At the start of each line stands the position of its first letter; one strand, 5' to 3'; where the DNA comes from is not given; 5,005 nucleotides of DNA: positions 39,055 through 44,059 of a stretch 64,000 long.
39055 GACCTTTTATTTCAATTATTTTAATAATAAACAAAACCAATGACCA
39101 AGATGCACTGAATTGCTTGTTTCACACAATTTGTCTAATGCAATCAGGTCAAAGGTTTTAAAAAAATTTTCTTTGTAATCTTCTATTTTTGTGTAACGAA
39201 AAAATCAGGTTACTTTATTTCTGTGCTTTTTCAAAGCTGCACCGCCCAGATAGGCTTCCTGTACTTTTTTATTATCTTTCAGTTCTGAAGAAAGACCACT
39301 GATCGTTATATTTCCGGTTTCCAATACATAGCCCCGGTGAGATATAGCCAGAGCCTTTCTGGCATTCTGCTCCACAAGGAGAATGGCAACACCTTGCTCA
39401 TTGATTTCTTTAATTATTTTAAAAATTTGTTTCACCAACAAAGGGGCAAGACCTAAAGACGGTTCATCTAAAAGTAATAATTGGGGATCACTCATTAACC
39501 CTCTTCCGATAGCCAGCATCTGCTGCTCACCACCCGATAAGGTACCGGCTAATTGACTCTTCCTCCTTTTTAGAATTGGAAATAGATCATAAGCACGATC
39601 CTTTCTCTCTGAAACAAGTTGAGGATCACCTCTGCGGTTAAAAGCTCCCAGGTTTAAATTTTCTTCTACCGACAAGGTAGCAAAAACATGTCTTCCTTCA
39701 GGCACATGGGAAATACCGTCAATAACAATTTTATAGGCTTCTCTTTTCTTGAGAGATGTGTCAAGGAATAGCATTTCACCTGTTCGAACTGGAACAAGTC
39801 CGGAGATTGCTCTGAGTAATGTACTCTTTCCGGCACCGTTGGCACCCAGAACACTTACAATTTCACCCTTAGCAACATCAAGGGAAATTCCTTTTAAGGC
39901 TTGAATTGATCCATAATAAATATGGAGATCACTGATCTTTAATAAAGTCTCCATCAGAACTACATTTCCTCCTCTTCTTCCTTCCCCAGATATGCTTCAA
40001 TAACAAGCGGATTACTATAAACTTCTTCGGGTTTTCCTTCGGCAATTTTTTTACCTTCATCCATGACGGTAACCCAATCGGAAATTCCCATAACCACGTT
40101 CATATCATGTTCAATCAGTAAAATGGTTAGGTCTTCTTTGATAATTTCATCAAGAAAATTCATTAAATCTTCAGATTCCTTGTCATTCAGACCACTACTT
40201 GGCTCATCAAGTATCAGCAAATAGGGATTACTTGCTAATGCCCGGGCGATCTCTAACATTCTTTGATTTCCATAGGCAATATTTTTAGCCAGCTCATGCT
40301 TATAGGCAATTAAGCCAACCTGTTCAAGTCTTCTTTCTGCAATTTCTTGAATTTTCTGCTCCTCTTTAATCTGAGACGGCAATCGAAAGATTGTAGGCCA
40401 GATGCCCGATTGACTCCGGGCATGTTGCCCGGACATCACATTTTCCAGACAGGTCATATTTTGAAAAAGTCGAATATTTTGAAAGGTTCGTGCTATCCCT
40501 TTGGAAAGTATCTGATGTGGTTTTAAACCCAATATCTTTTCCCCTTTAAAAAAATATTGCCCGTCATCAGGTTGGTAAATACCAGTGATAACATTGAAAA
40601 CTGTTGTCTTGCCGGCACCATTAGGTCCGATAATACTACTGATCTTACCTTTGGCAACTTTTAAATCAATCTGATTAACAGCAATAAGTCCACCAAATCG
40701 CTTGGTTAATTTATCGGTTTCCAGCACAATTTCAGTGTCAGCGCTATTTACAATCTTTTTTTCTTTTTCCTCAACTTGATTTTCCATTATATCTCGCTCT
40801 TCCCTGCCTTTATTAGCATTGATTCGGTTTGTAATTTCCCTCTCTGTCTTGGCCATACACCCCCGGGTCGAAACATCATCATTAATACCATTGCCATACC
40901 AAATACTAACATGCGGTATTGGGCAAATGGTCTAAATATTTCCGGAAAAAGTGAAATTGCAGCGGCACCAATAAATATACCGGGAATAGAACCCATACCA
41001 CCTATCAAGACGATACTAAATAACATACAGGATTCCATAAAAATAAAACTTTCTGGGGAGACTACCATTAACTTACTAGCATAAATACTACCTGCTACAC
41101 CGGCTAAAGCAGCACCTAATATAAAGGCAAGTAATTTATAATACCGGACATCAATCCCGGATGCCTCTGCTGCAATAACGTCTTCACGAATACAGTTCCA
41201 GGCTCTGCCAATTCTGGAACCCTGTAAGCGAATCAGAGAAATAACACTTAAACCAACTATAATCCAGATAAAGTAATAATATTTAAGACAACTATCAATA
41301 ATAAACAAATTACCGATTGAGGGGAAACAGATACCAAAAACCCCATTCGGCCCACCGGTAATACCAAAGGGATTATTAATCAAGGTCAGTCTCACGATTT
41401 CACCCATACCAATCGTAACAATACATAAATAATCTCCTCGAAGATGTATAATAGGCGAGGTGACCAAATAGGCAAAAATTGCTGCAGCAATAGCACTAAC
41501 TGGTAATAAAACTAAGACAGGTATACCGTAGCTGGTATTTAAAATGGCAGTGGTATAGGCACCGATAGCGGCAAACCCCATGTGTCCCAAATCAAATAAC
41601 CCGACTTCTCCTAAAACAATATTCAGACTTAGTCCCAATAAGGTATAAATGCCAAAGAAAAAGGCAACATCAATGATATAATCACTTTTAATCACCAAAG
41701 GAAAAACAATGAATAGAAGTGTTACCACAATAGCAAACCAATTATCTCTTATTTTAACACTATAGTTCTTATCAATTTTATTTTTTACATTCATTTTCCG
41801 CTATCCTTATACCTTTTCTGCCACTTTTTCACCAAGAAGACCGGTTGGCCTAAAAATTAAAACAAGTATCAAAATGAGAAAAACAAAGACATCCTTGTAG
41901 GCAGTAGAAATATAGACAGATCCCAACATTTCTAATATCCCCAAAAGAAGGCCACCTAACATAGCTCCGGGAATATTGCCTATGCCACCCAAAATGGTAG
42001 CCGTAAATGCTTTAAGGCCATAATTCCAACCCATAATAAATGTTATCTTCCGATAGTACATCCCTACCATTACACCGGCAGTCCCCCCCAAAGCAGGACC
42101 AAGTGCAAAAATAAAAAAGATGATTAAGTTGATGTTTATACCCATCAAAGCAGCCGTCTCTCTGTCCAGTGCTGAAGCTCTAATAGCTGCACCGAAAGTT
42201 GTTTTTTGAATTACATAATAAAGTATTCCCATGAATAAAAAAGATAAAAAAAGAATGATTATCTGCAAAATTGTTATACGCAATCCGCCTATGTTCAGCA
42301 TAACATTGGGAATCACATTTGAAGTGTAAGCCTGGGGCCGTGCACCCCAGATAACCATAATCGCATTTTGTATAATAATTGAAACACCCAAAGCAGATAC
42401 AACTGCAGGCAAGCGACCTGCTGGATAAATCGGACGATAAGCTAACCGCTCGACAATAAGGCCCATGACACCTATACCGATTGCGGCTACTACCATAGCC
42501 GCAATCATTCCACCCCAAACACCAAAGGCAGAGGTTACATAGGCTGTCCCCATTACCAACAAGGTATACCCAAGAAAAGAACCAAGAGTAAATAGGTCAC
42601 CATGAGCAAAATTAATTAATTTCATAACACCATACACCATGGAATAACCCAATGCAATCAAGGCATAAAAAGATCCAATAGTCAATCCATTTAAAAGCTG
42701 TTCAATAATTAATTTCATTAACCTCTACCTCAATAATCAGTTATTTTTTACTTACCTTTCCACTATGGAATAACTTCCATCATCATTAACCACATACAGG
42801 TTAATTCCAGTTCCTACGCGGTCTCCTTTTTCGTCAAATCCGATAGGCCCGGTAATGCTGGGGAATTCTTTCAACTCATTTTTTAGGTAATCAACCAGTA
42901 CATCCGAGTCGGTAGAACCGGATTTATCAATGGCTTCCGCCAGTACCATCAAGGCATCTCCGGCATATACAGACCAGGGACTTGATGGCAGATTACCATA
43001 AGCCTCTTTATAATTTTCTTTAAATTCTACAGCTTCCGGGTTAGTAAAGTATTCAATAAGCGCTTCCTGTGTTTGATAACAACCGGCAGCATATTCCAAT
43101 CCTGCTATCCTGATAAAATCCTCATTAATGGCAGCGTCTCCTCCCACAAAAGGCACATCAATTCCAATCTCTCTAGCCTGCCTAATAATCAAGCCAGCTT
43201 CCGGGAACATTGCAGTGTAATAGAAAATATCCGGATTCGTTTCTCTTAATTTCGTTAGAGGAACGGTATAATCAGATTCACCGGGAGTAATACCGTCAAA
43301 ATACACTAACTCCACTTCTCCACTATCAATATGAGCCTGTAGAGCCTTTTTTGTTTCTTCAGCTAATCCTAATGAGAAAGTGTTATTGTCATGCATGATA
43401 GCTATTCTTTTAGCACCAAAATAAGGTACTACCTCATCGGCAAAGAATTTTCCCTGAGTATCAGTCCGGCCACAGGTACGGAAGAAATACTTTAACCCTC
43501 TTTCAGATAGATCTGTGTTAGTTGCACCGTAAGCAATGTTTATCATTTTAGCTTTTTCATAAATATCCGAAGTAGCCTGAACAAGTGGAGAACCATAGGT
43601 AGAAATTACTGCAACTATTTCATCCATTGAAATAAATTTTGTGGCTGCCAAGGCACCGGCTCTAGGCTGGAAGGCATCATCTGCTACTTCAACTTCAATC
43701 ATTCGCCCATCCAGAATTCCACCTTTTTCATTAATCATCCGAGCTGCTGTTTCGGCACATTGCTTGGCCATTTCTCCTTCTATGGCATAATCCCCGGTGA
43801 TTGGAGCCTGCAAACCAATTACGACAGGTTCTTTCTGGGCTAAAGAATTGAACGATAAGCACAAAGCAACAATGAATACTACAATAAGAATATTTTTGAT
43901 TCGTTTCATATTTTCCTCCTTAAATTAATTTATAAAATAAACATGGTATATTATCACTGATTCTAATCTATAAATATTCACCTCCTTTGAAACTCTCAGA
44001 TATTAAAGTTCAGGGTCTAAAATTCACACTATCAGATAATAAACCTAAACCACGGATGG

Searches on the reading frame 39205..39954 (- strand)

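Call 9: search_protein_families(library=ncbifam, proteins=[window:39205-39954:-], max_evalue=1e-25)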
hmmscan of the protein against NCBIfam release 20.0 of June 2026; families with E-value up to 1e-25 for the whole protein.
window:39205-39954:- (249 aa): 39 families (the best 25 are shown)
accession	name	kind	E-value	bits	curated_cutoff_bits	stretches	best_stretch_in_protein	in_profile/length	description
NF008626.0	PRK11614.1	equivalog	1.2e-76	257.3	441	1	3-238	4-237/237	high-affinity branched-chain amino acid ABC transporter ATP-binding protein LivF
TIGR03410.1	urea_trans_UrtE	equivalog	1e-66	224.7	285.8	1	5-232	1-225/230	urea ABC transporter ATP-binding subunit UrtE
TIGR04406.1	LPS_export_lptB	equivalog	4.5e-47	160.4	240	1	5-238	2-235/239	LPS export ABC transporter ATP-binding protein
TIGR03411.1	urea_trans_UrtD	equivalog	1e-40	139.9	304.1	1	4-237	2-241/242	urea ABC transporter ATP-binding protein UrtD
NF011967.0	PRK15439.1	equivalog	1.8e-36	125.6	586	1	2-232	9-234/510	autoinducer 2 ABC transporter ATP-binding protein LsrA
NF008144.0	PRK10895.1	equivalog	3.2e-36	125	381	1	7-238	6-237/241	LPS export ABC transporter ATP-binding protein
NF008449.1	PRK11300.1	equivalog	4.1e-36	124.5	362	0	132-238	147-254/255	high-affinity branched-chain amino acid ABC transporter ATP-binding protein LivG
TIGR01188.1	drrA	subfamily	4.2e-36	124.8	312.45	1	13-229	2-215/302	daunorubicin resistance ABC transporter, ATP-binding protein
TIGR03265.1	PhnT2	equivalog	4.6e-33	114.9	457.7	1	3-227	3-224/353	putative 2-aminoethylphosphonate ABC transporter ATP-binding protein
NF033858.1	ABC2_perm_RbbA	equivalog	8.2e-33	113.3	1050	1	6-232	3-231/909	ribosome-associated ATPase/putative transporter RbbA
NF008030.0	PRK10762.1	equivalog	3.5e-32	111.8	745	0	123-246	380-498/501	ribose ABC transporter ATP-binding protein RbsA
TIGR02315.1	ABC_phnC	equivalog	6.1e-32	111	266.1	1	4-229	1-237/243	phosphonate ABC transporter ATP-binding protein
NF010069.0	PRK13549.1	equivalog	1.2e-31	109.8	699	0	65-237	324-503/513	xylose ABC transporter ATP-binding protein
NF007027.0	PRK09493.1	equivalog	2.3e-31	109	379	1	9-230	6-228/240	glutamine ABC transporter ATP-binding protein GlnQ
NF043075.1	MMSYN1_0197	equivalog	1.6e-30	106.2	550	1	4-226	2-221/341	spermidine/putrescine ABC transporter ATP-binding protein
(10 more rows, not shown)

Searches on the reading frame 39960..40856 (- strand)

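Call 9: search_protein_families(library=ncbifam, proteins=[window:39960-40856:-], max_evalue=1e-25)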
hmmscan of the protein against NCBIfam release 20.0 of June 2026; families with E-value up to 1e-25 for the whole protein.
window:39960-40856:- (298 aa): 56 families (the best 25 are shown)
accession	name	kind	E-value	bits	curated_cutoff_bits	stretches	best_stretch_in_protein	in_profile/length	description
NF008449.1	PRK11300.1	equivalog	9e-87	290.5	362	1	43-292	4-254/255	high-affinity branched-chain amino acid ABC transporter ATP-binding protein LivG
TIGR03411.1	urea_trans_UrtD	equivalog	5.8e-62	209.5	304.1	1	44-292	2-242/242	urea ABC transporter ATP-binding protein UrtD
NF010069.0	PRK13549.1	equivalog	6.2e-42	143.7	699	1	42-293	3-243/513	xylose ABC transporter ATP-binding protein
NF040905.2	GguA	equivalog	3.2e-41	141.2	810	1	44-276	1-223/500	multiple monosaccharide ABC transporter ATP-binding protein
NF047930.1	ABC_ATP_B6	equivalog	3.4e-41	141.4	670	1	45-280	3-224/510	putative B6 ABC transporter ATP-binding protein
TIGR04406.1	LPS_export_lptB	equivalog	3.7e-41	141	240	1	45-293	2-236/239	LPS export ABC transporter ATP-binding protein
NF008442.0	PRK11288.1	equivalog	4.4e-39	134.1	689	1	42-292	5-243/504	L-arabinose ABC transporter ATP-binding protein AraG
TIGR01188.1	drrA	subfamily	7.7e-39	133.8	312.45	1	52-279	1-211/302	daunorubicin resistance ABC transporter, ATP-binding protein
NF008030.0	PRK10762.1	equivalog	9.1e-39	133.5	745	1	42-296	2-244/501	ribose ABC transporter ATP-binding protein RbsA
TIGR02315.1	ABC_phnC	equivalog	7e-38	130.4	266.1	1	45-281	2-235/243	phosphonate ABC transporter ATP-binding protein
NF007253.0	PRK09700.1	equivalog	2.5e-37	128.6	772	1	45-292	6-244/510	D-allose ABC transporter ATP-binding protein AlsA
TIGR03410.1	urea_trans_UrtE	equivalog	6.1e-37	127.3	285.8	1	45-280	1-220/230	urea ABC transporter ATP-binding subunit UrtE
NF041861.1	YtfR_transport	equivalog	6.7e-37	127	850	1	44-296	1-240/492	galactofuranose ABC transporter, ATP-binding protein YtfR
TIGR03265.1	PhnT2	equivalog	1.3e-36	126.6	457.7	1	44-283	4-226/353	putative 2-aminoethylphosphonate ABC transporter ATP-binding protein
TIGR00968.1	3a0106s01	subfamily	1.7e-36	125.9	342.75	1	48-284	4-223/237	sulfate ABC transporter ATP-binding protein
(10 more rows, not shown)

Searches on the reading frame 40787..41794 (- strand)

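Call 9: search_protein_families(library=ncbifam, proteins=[window:40787-41794:-], max_evalue=1e-25)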
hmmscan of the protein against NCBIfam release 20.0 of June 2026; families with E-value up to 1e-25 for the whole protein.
window:40787-41794:- (335 aa): 1 family
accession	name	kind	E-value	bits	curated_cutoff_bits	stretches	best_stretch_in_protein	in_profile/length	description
NF008450.0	PRK11301.1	subfamily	2.5e-79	267.7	366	2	173-323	265-415/418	high-affinity branched-chain amino acid ABC transporter permease LivM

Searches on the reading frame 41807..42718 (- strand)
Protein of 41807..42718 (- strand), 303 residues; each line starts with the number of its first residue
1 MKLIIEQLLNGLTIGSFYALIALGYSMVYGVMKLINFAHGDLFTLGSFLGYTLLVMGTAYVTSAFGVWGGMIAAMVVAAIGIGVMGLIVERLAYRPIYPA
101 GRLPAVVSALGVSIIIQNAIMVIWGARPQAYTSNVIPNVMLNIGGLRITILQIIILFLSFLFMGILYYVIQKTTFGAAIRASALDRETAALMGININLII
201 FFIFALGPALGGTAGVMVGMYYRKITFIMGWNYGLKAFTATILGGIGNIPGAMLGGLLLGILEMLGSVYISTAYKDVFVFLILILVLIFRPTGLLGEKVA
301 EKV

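Call 68: search_protein_families(library=pfam, proteins=[window:41807-42718:-], max_evalue=1e-8)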
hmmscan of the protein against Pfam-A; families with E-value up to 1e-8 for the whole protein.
window:41807-42718:- (303 aa): 1 family
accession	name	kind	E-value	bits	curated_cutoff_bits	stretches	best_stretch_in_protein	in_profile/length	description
PF02653.21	BPD_transp_2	-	5.1e-42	144.3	26.8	1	8-287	2-269/269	Branched-chain amino acid transport system / permease component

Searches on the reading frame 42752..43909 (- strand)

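Call 68: search_protein_families(library=pfam, proteins=[window:42752-43909:-], max_evalue=1e-8)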
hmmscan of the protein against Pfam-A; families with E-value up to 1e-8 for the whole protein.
window:42752-43909:- (385 aa): 3 families
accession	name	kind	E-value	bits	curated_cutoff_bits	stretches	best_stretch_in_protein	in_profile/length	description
PF13458.12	Peripla_BP_6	-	4.8e-48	165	31.7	1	28-378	1-342/343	Periplasmic binding protein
PF01094.35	ANF_receptor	-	9e-22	78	25.4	1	49-366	3-342/353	Receptor family ligand binding region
PF13433.12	Peripla_BP_5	-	7.4e-11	42.2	27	1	37-384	9-346/363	Periplasmic binding protein domain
